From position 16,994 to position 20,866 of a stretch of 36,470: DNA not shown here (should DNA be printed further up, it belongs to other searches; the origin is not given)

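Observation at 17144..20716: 1190-aa fusion of a GT4 glycosyltransferase to a heparinase-II/III-like domain, flanked by AsnB paralogues in an AlgD-containing locus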

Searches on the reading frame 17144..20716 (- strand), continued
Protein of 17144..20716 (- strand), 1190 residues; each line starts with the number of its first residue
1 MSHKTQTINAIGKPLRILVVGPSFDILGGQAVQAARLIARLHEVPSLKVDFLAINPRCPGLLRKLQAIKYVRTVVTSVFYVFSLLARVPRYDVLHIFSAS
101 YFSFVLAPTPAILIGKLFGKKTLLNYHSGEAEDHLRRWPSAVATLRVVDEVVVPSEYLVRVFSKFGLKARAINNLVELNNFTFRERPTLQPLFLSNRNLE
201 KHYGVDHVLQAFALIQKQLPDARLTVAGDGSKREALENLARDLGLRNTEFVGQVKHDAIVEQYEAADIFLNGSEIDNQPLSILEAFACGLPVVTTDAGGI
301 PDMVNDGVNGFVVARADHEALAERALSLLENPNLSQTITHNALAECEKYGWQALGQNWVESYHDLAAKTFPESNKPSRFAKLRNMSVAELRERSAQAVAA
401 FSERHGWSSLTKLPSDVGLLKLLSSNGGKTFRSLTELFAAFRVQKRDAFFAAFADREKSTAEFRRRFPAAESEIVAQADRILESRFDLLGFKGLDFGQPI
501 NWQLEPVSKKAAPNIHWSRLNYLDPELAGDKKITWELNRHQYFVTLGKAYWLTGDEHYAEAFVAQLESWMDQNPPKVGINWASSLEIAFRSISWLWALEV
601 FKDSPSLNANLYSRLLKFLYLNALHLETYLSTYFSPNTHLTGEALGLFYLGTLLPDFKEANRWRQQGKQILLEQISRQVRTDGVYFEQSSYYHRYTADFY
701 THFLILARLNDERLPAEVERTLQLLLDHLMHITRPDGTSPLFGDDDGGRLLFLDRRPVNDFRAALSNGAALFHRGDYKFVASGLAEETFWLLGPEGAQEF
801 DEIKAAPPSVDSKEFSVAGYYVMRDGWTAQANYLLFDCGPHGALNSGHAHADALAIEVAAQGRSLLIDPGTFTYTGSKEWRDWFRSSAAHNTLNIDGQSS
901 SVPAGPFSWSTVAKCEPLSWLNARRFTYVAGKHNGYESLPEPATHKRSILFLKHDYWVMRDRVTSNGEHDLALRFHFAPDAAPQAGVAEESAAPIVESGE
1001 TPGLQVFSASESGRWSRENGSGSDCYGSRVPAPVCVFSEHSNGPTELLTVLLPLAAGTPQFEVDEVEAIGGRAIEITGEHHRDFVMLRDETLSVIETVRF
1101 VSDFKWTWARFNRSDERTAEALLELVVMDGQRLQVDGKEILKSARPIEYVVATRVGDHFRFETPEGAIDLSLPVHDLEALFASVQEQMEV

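Call 37: predict_structure(alignment_id=A1)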
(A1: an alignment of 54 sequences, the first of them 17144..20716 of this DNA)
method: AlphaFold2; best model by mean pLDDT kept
length: 1190 residues; sequences in the alignment: 54
mean_pLDDT: 88.2   pTM: 0.71
mean pLDDT of the five models: 88.2, 86.8, 86.4, 85.2, 84.8
residues with pLDDT >= 90: 752; 70-90: 336; 50-70: 75; < 50: 27
segments of 3 or more residues with pLDDT < 50: 1-11, 369-376, 987-991
pLDDT, mean of each block of 10 residues (from residue 1): 30 81 66 84 90 75 62 70 86 86 68 84 86 81 86 89 90 85 88 92 92 95 93 93 93 80 93 81 92 91 91 94 95 92 91 90 75 46 72 90 92 94 73 93 90 93 95 96 93 93 94 94 87 95 97 97 97 95 96 97 96 98 96 74 97 95 97 91 89 93 97 95 97 93 80 89 97 98 96 96 97 92 95 91 65 92 93 88 90 94 83 91 96 92 96 97 94 94 68 72 90 87 90 94 93 91 91 92 93 93 96 71 94 92 91 91 89 82 60
secondary structure, 60 per line:
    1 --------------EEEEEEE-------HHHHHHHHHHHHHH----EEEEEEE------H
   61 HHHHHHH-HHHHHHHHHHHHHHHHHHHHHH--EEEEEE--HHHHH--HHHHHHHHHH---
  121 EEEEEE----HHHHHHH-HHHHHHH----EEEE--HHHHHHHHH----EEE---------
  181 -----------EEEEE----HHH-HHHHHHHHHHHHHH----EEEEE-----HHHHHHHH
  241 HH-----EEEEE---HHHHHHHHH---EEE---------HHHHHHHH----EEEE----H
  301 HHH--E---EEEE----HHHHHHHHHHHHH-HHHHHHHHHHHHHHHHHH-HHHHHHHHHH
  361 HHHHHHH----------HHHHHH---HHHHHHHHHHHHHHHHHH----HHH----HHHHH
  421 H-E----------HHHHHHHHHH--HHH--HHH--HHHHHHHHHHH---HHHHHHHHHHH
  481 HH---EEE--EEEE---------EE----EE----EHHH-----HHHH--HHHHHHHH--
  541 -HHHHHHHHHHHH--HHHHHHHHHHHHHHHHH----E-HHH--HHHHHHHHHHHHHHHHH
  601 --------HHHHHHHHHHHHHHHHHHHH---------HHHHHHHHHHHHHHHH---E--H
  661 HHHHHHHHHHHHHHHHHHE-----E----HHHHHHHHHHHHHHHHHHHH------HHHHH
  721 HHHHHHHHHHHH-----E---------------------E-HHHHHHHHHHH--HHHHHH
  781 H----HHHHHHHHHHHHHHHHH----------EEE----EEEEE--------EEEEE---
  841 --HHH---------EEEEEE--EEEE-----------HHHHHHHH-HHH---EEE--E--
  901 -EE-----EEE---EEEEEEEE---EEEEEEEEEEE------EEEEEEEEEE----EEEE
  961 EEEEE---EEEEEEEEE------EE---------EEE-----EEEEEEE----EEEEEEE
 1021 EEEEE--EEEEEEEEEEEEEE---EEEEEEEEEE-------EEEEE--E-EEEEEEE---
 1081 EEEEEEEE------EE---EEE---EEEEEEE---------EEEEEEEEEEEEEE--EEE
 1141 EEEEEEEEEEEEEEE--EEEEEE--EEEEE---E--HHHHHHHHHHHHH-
elements in order (helices of 4 or more, strands of 3 or more residues): E15-21 H29-42 E47-53 H60-67 H69-90 E93-98 H101-105 H108-117 E121-126 H131-137 H139-145 E150-153 H156-164 E169-171 E192-196 H205-218 E223-227 H233-242 E248-252 H256-264 E268-270 H280-287 E292-295 H300-303 E310-313 H318-330 H332-349 H351-367 H378-383 H387-404 H416-421 H434-443 H456-466 H470-482 E486-488 E491-494 H525-528 H531-538 H542-553 H556-572 H584-600 H609-628 H638-653 H660-678 H690-709 H716-732 H762-772 H775-781 H786-802 E813-815 E820-824 E833-837 E855-860 E863-866 H878-885 E893-895 E909-911 E915-922 E926-936 E943-952 E957-965 E969-977 E995-997 E1003-1009 E1014-1025 E1028-1041 E1045-1054 E1062-1066 E1071-1077 E1081-1088 E1100-1102 E1106-1112 E1122-1135 E1138-1155 E1158-1163 E1166-1170 H1177-1189

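Call 39: fold_search(model_id=the predicted structure, library=pdb)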
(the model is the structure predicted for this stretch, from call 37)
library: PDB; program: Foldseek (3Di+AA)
matches with E <= 10: 1211; with E <= 0.001: 395
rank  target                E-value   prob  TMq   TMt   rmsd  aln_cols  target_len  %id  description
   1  4mmh                  1.2e-30  1.00  0.38  0.65   7.2       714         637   22  Crystal structure of heparan sulfate lyase HepC from Pedobacter heparinus (released 2014-01-29)
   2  4mmi                  2.3e-30  1.00  0.38  0.66   6.9       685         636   23  Crystal structure of heparan sulfate lyase HepC mutant from Pedobacter heparinus (released 2014-01-29)
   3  5jmd                  1.4e-29  1.00  0.40  0.68   6.8       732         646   22  Heparinase III-BT4657 gene product, Methylated Lysines (released 2016-05-25)
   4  4fnv                  1.7e-28  1.00  0.44  0.77   5.2       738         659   20  Crystal Structure of Heparinase III (released 2012-11-28)
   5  5jmf                  2.6e-28  1.00  0.41  0.70   6.3       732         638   21  Heparinase III-BT4657 gene product (released 2016-05-25)
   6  6jp4_A                2.8e-24  1.00  0.42  0.62   9.5       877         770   15  Crystal structure of the catalytic domain of a multi-domain alginate lyase Dp0100 from thermophilic bacterium Defluvii (released 2019-10-30)
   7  6jpn_A                1.2e-23  1.00  0.41  0.62   5.7       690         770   15  Crystal structure of the catalytic domain of a multi-domain alginate lyase Dp0100 from thermophilic bacterium Defluvii (released 2019-10-30)
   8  9irq_A                3.5e-20  1.00  0.37  0.60   6.8       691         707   16  Alginate lyase (Microbulbifer sp. ALW1) (released 2025-01-22)
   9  7bjt_A                9.9e-20  1.00  0.39  0.59   8.4       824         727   14  Structure-function analysis of a new PL17 oligoalginate lyase from the marine bacterium Zobellia galactanivorans DsijT (released 2021-07-14)
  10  7bm6_A                1.4e-19  1.00  0.38  0.59   8.5       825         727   14  Structure-function analysis of a new PL17 oligoalginate lyase from the marine bacterium Zobellia galactanivorans DsijT (released 2021-07-14)
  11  8bdd_A                3.4e-19  1.00  0.39  0.60   7.1       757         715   14  Crystal structure of Bacteroides ovatus CP926 PL17 alginate lyase (released 2023-08-30)
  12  4ok2_B                2.2e-18  1.00  0.39  0.62   6.6       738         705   14  Crystal Structure of Alg17c Mutant Y258A (released 2014-01-29)
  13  4nei_A                2.4e-18  1.00  0.38  0.60   6.6       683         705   16  Alg17c PL17 Family Alginate Lyase (released 2014-01-29)
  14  4ojz_A                3.1e-18  1.00  0.40  0.64   7.5       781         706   15  Crystal Structure of Alg17c Mutant Y258A Complexed with Alginate Trisaccharide (released 2014-01-29)
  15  4ok4_A                3.7e-18  1.00  0.38  0.61   8.3       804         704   14  Crystal Structure of Alg17c Mutant H202L (released 2014-01-29)
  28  6hzn_A                4.6e-16  1.00  0.41  0.62   7.4       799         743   13  Crystal structure of human dermatan sulfate epimerase 1 (released 2020-01-22)
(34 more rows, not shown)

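Call 44: fold_search(model_id=the predicted structure, library=viral)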
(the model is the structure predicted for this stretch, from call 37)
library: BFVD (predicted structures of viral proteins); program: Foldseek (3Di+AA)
matches with E <= 10: 593; with E <= 0.001: 150
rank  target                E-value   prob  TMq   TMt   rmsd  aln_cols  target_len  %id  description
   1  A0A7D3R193            2.3e-15  1.00  0.26  0.35   7.7       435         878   17  Glycosyl transferase family 1 [Fadolivirus FV1/VV64]
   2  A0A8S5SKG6            1.2e-14  1.00  0.23  0.50  19.6       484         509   16  Glycosyl transferase family 1 domain-containing protein [Myoviridae sp. ctQVY25]
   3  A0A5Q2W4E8            4.1e-13  1.00  0.31  0.43  15.9       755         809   12  (no name in the UniProt tables at hand)
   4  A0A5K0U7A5            1.5e-12  1.00  0.25  0.56   9.1       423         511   17  Glycosyltransferase family group 1 protein [Yasminevirus sp. GU-2018]
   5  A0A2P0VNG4            5.1e-12  1.00  0.14  0.45  25.3       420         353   15  Glycosyltransferase family 1 protein [Tetraselmis virus 1]
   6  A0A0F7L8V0            9.2e-12  1.00  0.24  0.67   4.8       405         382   13  Glycosyl transferase [uncultured marine virus]
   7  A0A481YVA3            7.7e-11  1.00  0.24  0.73   6.2       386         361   17  Glycosyl transferase [Marseillevirus LCMAC103]
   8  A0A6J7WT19            1.7e-10  1.00  0.23  0.62   6.1       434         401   14  RfaG Glycosyltransferase [uncultured Caudovirales phage]
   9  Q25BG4                5.4e-10  1.00  0.23  0.78   4.0       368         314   14  Putative glycosyltransferase ORF31 [His1 virus (isolate Australia/Victoria)]
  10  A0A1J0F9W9            5.6e-10  1.00  0.25  0.66   5.1       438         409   15  (no name in the UniProt tables at hand)
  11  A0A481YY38            5.9e-10  1.00  0.22  0.34   7.5       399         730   14  Glycosyl transferase [Marseillevirus LCMAC202]
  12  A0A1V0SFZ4            7.7e-10  1.00  0.23  0.52   9.9       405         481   12  Uncharacterized protein [Hokovirus HKV1]
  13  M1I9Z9                1.7e-09  1.00  0.24  0.50   4.7       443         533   13  (no name in the UniProt tables at hand)
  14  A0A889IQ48            2.3e-09  1.00  0.25  0.71   5.3       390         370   15  (no name in the UniProt tables at hand)
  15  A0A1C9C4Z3            2.4e-09  1.00  0.22  0.36   5.4       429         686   14  Putative glycosyltransferase [Heterosigma akashiwo virus 01]
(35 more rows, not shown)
